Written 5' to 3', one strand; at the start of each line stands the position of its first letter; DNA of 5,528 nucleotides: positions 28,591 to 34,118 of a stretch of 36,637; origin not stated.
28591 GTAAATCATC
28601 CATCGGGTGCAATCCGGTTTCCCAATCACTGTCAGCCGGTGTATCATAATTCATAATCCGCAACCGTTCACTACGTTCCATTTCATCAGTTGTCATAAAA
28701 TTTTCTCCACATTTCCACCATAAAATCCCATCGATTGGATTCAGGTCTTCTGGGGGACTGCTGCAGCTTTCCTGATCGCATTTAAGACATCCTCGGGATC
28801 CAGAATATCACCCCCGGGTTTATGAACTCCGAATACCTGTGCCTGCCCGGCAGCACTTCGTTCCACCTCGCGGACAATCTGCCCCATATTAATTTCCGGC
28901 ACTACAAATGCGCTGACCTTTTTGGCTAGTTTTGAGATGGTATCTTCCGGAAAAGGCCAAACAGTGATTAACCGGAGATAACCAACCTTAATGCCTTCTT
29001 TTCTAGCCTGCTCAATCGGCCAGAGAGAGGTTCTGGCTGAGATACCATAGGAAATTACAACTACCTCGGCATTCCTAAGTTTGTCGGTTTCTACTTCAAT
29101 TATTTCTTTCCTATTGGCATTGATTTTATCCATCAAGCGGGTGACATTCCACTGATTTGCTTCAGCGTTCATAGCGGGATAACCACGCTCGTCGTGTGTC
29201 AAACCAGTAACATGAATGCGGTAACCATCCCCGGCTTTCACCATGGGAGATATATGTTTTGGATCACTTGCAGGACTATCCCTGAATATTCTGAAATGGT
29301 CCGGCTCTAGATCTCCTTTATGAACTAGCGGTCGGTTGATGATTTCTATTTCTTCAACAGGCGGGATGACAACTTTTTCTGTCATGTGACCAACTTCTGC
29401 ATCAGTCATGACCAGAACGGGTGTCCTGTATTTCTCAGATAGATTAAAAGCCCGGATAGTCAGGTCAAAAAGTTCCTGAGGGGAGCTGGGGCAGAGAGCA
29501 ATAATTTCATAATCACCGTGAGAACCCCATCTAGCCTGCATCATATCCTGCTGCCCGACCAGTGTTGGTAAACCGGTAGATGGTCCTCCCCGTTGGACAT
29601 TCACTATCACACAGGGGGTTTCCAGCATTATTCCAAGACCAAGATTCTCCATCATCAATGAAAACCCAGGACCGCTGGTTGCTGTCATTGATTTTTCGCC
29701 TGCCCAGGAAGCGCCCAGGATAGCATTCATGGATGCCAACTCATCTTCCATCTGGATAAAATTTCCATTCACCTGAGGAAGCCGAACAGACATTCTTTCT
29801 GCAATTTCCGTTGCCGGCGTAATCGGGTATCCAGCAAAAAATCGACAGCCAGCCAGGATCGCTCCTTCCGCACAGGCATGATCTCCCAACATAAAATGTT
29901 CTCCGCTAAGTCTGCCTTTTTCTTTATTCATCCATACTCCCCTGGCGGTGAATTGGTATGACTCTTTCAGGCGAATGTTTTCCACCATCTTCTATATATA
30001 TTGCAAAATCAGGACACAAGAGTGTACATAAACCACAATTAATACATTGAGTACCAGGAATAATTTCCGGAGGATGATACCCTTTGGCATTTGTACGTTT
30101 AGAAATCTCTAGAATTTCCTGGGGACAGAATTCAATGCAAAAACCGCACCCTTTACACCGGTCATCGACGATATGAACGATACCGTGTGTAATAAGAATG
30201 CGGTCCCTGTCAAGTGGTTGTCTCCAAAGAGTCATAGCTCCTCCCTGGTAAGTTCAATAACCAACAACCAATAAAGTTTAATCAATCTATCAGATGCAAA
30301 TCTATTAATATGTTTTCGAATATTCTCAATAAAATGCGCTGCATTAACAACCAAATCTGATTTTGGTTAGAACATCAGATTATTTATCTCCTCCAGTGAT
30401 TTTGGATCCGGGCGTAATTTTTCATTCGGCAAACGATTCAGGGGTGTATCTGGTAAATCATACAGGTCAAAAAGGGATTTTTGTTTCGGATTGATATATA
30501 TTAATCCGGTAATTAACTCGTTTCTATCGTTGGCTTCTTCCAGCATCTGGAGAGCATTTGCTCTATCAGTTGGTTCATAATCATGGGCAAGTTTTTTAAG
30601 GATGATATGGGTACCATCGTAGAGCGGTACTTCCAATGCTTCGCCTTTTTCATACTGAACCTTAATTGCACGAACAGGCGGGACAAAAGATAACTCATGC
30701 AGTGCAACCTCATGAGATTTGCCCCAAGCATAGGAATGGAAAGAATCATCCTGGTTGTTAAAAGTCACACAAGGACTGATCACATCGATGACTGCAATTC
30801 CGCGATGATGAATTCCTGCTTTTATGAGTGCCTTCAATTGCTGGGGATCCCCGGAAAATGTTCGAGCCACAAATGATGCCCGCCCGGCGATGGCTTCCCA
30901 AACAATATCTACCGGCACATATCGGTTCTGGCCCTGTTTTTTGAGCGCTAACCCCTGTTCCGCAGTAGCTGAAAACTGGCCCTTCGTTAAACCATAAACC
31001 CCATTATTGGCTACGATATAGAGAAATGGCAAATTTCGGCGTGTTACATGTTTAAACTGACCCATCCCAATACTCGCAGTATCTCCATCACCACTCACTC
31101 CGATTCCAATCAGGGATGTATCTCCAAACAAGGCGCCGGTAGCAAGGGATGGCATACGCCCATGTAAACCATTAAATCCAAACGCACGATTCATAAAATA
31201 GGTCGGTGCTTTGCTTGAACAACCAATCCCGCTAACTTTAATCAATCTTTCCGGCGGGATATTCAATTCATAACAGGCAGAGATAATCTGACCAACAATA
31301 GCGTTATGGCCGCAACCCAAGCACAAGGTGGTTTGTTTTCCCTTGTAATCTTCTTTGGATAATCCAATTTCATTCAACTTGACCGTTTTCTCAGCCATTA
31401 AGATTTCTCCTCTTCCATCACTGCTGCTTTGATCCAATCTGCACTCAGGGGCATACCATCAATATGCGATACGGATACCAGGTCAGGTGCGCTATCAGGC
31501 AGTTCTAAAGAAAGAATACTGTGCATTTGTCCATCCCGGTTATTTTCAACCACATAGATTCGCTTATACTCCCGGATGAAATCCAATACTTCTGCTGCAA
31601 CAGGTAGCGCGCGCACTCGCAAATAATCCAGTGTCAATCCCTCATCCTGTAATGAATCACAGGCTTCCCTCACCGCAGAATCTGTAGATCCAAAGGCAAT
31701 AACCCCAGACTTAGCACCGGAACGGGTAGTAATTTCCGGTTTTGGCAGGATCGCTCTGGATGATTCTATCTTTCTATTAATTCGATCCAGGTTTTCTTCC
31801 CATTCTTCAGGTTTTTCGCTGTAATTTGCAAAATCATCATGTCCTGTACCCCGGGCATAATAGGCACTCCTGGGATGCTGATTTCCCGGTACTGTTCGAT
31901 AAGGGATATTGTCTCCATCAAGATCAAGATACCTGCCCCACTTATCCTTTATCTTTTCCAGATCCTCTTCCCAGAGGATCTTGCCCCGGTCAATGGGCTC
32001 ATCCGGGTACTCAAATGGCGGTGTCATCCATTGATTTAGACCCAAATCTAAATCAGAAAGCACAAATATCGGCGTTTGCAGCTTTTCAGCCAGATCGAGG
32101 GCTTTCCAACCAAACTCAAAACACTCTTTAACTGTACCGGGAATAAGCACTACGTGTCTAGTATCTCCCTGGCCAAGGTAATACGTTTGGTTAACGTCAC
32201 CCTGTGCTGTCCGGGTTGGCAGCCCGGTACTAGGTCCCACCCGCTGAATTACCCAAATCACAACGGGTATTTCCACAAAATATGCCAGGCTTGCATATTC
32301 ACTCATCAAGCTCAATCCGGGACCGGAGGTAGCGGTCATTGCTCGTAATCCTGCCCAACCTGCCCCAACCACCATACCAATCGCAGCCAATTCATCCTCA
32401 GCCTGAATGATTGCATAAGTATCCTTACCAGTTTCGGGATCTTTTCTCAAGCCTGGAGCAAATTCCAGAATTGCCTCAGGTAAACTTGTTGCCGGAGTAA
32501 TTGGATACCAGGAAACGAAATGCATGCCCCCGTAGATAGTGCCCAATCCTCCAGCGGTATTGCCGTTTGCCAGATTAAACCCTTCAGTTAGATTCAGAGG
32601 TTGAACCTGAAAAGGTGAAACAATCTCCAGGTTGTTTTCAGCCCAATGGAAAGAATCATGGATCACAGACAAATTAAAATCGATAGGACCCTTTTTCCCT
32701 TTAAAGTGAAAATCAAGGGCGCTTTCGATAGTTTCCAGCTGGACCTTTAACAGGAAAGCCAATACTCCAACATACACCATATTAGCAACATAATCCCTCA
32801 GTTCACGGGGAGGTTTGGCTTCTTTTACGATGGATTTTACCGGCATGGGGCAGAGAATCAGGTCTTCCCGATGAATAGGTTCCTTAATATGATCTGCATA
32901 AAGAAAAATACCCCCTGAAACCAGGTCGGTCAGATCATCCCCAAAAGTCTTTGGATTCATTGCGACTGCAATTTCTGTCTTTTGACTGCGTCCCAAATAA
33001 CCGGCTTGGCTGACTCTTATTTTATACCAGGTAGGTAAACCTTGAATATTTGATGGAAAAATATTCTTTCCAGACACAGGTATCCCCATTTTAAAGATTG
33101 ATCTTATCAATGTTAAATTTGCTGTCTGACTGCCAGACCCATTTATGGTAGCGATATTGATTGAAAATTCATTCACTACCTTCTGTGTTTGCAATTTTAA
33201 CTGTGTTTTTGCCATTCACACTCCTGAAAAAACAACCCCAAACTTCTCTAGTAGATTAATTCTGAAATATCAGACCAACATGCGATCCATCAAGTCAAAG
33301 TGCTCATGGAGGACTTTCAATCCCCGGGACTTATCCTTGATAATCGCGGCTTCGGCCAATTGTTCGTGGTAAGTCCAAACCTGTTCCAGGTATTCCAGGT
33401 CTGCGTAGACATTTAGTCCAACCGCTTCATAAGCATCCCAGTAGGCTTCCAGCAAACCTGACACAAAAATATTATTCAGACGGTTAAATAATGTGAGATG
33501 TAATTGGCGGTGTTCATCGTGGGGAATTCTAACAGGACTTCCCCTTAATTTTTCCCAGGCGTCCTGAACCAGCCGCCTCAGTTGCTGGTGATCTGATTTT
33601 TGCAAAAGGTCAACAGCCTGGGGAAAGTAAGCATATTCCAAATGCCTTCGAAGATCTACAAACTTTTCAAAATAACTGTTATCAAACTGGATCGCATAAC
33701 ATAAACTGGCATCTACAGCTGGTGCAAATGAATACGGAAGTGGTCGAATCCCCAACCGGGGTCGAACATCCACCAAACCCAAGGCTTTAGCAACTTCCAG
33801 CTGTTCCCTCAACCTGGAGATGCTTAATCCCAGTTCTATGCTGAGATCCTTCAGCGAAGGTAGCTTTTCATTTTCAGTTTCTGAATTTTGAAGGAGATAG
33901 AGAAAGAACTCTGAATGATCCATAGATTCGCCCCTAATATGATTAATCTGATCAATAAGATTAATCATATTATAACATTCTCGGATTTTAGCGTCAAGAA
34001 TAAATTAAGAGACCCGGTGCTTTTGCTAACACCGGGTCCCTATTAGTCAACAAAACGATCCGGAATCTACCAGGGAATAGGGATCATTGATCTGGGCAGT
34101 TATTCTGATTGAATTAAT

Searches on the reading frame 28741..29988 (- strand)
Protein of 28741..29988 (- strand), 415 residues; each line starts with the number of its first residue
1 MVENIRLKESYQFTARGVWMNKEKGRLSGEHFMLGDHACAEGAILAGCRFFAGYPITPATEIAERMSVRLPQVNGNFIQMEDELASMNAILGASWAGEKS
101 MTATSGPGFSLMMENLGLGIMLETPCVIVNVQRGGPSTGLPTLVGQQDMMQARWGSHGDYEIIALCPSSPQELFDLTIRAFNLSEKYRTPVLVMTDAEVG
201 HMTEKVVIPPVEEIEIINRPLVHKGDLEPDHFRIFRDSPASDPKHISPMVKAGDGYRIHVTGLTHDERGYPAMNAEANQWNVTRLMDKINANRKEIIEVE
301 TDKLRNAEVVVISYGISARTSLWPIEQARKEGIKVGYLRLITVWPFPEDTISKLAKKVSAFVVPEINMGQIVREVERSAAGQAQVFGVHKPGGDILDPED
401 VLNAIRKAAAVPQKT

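Call 7: search_protein_families(library=pfam, proteins=[window:28741-29988:-], max_evalue=0.00001)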
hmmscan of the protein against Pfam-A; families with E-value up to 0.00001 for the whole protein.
window:28741-29988:- (415 aa): 3 families
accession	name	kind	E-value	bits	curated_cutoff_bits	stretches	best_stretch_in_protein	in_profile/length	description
PF01855.24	POR_N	-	1.3e-72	244.7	27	1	41-276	1-223/231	Pyruvate flavodoxin/ferredoxin oxidoreductase, thiamine diP-bdg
PF17147.9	PFOR_II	-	2.6e-22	79.6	27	1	307-401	1-102/102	Pyruvate:ferredoxin oxidoreductase core domain II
PF02780.25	Transketolase_C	-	1.5e-07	31.8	25.9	1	306-365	9-68/124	Transketolase, C-terminal domain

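Call 49: search_protein_families(library=ncbifam, proteins=[window:28741-29988:-], max_evalue=1e-10)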
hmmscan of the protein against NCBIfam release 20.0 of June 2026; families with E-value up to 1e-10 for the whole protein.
window:28741-29988:- (415 aa): 12 families
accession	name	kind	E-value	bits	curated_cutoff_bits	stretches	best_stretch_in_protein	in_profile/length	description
NF006412.0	PRK08659.1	equivalog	8.3e-171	568.3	411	1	29-408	4-376/378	2-oxoacid:acceptor oxidoreductase subunit alpha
NF007206.0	PRK09627.1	equivalog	6.1e-113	377.5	579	1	35-406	8-373/375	2-oxoglutarate synthase subunit alpha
TIGR03710.1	OAFO_sf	subfamily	1.5e-107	360.5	482.75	1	21-405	184-561/561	2-oxoacid:acceptor oxidoreductase subunit alpha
NF005507.0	PRK07119.1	subfamily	1.9e-91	306.5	399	2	31-225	5-199/352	3-methyl-2-oxobutanoate dehydrogenase subunit VorB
NF041170.1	Oxoac_fdxalpha_Archa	equivalog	7.9e-68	229.3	800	1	27-408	231-622/636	2-oxoacid:ferredoxin oxidoreductase subunit alpha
NF040682.1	PorA_Arch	equivalog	6.2e-31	107.7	550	1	33-367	6-321/387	pyruvate synthase subunit PorA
NF007201.0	PRK09622.1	equivalog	4.3e-28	98.3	590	1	37-208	17-186/405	2-oxoacid:ferredoxin oxidoreductase subunit alpha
NF006233.0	PRK08367.1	equivalog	2.9e-26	92.2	625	1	32-368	6-323/394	pyruvate ferredoxin oxidoreductase subunit alpha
TIGR03336.1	IOR_alpha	equivalog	5.6e-25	87.7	650.9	1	31-209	3-175/595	indolepyruvate ferredoxin oxidoreductase subunit alpha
NF006232.0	PRK08366.1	equivalog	4.5e-22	78.2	646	1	33-207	10-180/394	2-ketoisovalerate ferredoxin oxidoreductase subunit alpha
NF045764.1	PhenlGlyoxDHPadG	equivalog_domain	3.2e-21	75.3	700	1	35-197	7-167/398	NADH-dependent phenylglyoxylate dehydrogenase subunit alpha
NF045791.1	OxalOxredalpha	equivalog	1.3e-11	44.2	500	0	35-360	9-315/395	oxalate oxidoreductase subunit alpha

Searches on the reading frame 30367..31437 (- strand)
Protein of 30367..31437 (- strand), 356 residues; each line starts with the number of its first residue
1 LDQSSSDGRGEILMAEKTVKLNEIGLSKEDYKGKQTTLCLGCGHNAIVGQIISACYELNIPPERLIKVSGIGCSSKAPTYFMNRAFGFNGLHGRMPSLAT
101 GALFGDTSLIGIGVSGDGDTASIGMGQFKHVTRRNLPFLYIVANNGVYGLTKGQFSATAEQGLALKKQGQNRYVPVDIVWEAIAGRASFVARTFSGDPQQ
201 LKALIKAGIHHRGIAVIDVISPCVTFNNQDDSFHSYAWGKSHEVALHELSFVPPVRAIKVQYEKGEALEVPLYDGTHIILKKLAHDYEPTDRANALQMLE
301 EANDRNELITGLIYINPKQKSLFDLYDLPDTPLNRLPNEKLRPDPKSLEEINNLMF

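Call 7: search_protein_families(library=pfam, proteins=[window:30367-31437:-], max_evalue=0.00001)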
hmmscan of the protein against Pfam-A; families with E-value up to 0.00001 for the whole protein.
window:30367-31437:- (356 aa): 2 families
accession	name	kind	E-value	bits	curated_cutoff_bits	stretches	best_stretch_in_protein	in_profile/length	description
PF02775.26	TPP_enzyme_C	-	1e-18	68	21.9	1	71-219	2-151/151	Thiamine pyrophosphate enzyme, C-terminal TPP binding domain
PF12367.13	PFO_beta_C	-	3.4e-06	27.5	24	0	281-322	18-57/66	Pyruvate ferredoxin oxidoreductase beta subunit C terminal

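Call 49: search_protein_families(library=ncbifam, proteins=[window:30367-31437:-], max_evalue=1e-10)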
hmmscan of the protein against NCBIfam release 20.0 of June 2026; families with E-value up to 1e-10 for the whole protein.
window:30367-31437:- (356 aa): 5 families
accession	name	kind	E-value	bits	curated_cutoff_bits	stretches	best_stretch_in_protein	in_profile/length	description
NF008820.0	PRK11866.1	equivalog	5.6e-57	193.3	402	1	28-241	6-215/287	2-oxoacid ferredoxin oxidoreductase subunit beta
TIGR02177.1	PorB_KorB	subfamily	2.8e-56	191.1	261.9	1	38-268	3-228/286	2-oxoacid:acceptor oxidoreductase, beta subunit, pyruvate/2-ketoisovalerate family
NF041171.1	Oxoac_fdxbeta_Archa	equivalog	7.6e-48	163.3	423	1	37-229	4-195/296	2-oxoacid:ferredoxin oxidoreductase subunit beta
NF008821.0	PRK11869.1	equivalog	2.3e-45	154.7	438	1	34-242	12-215/286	2-oxoacid ferredoxin oxidoreductase subunit beta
NF007207.0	PRK09628.1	equivalog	3.6e-30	105.6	364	1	36-224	16-203/277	2-oxoglutarate ferredoxin oxidoreductase subunit beta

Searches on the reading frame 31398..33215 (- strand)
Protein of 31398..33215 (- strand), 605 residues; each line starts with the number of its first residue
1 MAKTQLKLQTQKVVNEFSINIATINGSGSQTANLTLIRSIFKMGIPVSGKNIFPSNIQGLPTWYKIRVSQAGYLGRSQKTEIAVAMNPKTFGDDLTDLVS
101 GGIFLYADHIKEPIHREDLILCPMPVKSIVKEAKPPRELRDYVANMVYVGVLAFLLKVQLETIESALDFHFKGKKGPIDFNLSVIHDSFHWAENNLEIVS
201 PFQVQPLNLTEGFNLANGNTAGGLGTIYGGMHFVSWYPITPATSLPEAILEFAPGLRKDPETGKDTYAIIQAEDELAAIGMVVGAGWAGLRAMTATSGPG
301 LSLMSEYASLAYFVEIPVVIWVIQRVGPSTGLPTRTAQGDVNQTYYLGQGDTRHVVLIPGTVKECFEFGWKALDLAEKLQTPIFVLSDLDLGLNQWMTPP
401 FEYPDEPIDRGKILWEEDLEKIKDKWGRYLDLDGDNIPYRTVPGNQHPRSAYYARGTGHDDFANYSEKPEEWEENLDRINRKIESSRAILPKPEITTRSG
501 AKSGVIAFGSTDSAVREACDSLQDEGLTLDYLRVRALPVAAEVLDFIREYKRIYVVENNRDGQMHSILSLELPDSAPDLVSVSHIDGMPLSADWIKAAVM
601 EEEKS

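Call 7: search_protein_families(library=pfam, proteins=[window:31398-33215:-], max_evalue=0.00001)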
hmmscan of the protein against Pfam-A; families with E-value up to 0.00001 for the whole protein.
window:31398-33215:- (605 aa): 2 families
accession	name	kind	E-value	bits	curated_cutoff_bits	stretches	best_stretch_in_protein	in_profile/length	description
PF01855.24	POR_N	-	5.4e-47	160.9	27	1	225-388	2-154/231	Pyruvate flavodoxin/ferredoxin oxidoreductase, thiamine diP-bdg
PF01558.24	POR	-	1.3e-24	87.7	27.4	1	26-186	2-169/173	Pyruvate ferredoxin/flavodoxin oxidoreductase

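Call 49: search_protein_families(library=ncbifam, proteins=[window:31398-33215:-], max_evalue=1e-10)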
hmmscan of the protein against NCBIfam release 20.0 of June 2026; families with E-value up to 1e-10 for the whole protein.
window:31398-33215:- (605 aa): 8 families
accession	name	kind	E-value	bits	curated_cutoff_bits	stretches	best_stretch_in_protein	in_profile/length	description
TIGR03710.1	OAFO_sf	subfamily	7.3e-153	510.1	482.75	1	16-598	1-560/561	2-oxoacid:acceptor oxidoreductase subunit alpha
NF041170.1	Oxoac_fdxalpha_Archa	equivalog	1.8e-84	284.3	800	1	128-575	153-597/636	2-oxoacid:ferredoxin oxidoreductase subunit alpha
NF006412.0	PRK08659.1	equivalog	1.3e-65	222.1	411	1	214-602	6-376/378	2-oxoacid:acceptor oxidoreductase subunit alpha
NF007206.0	PRK09627.1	equivalog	5.5e-52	177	579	1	216-601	6-374/375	2-oxoglutarate synthase subunit alpha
NF005507.0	PRK07119.1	subfamily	4.1e-40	137.7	399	1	215-392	6-174/352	3-methyl-2-oxobutanoate dehydrogenase subunit VorB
NF040682.1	PorA_Arch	equivalog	2.8e-16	59.4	550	1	232-326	22-109/387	pyruvate synthase subunit PorA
NF006232.0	PRK08366.1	equivalog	9.7e-14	50.8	646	1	217-386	11-167/394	2-ketoisovalerate ferredoxin oxidoreductase subunit alpha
NF006233.0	PRK08367.1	equivalog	2.2e-11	43.2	625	1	232-325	23-109/394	pyruvate ferredoxin oxidoreductase subunit alpha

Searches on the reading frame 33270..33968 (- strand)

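Call 7: search_protein_families(library=pfam, proteins=[window:33270-33968:-], max_evalue=0.00001)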
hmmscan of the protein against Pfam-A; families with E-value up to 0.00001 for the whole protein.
window:33270-33968:- (232 aa): 1 family
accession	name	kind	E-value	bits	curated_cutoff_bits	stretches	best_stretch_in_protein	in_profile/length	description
PF07729.17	FCD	-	5.5e-10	40.2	24.3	1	104-225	3-124/125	FCD domain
